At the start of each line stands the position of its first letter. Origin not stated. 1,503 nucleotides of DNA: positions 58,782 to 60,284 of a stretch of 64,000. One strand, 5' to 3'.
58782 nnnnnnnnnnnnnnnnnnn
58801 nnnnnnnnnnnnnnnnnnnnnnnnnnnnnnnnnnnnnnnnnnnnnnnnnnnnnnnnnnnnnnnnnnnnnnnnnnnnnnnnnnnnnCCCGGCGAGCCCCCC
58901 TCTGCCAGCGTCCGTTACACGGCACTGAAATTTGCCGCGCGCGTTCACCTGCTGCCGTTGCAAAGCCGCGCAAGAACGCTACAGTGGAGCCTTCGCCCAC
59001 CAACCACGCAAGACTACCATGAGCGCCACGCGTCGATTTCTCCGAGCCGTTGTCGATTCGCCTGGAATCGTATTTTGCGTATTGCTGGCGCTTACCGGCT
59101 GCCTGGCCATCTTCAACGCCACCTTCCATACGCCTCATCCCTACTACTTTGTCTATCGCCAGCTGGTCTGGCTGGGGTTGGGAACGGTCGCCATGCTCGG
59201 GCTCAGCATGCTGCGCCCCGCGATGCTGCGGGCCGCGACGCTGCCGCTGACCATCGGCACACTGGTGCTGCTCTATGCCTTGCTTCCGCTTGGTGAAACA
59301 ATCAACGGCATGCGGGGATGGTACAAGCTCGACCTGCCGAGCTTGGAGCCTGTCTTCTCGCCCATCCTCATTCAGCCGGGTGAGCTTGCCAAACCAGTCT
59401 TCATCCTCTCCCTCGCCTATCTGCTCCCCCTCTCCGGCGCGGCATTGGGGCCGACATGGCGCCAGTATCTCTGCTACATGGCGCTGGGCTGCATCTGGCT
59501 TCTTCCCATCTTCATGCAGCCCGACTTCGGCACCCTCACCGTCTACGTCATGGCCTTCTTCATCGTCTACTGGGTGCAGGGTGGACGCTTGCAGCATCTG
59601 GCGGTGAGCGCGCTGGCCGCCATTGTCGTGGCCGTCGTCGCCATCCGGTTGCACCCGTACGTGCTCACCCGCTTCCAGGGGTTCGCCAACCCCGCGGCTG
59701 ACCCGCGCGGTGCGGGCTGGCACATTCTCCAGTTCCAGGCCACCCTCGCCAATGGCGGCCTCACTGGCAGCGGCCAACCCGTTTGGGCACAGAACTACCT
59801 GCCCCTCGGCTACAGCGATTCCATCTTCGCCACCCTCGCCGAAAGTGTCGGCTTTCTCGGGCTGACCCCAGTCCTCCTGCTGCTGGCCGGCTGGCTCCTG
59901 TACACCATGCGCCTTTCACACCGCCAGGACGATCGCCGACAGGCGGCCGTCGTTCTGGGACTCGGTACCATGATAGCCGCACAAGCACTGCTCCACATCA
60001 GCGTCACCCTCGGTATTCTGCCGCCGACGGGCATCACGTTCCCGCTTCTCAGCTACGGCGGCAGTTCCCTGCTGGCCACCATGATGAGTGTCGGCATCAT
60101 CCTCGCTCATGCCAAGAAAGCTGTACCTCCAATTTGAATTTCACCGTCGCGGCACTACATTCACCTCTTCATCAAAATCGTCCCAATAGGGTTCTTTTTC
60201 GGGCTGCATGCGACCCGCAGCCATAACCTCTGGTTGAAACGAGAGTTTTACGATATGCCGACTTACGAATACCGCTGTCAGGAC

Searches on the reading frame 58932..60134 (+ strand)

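Call 63: search_protein_families(library=pfam, proteins=[window:58932-60134:+], max_evalue=0.00001)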
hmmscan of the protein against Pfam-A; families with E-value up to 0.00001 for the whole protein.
window:58932-60134:+ (401 aa): 1 family
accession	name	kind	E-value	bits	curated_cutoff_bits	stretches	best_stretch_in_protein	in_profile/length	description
PF01098.24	FTSW_RODA_SPOVE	-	1.9e-67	228.2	26.4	1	51-393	10-350/356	Cell cycle protein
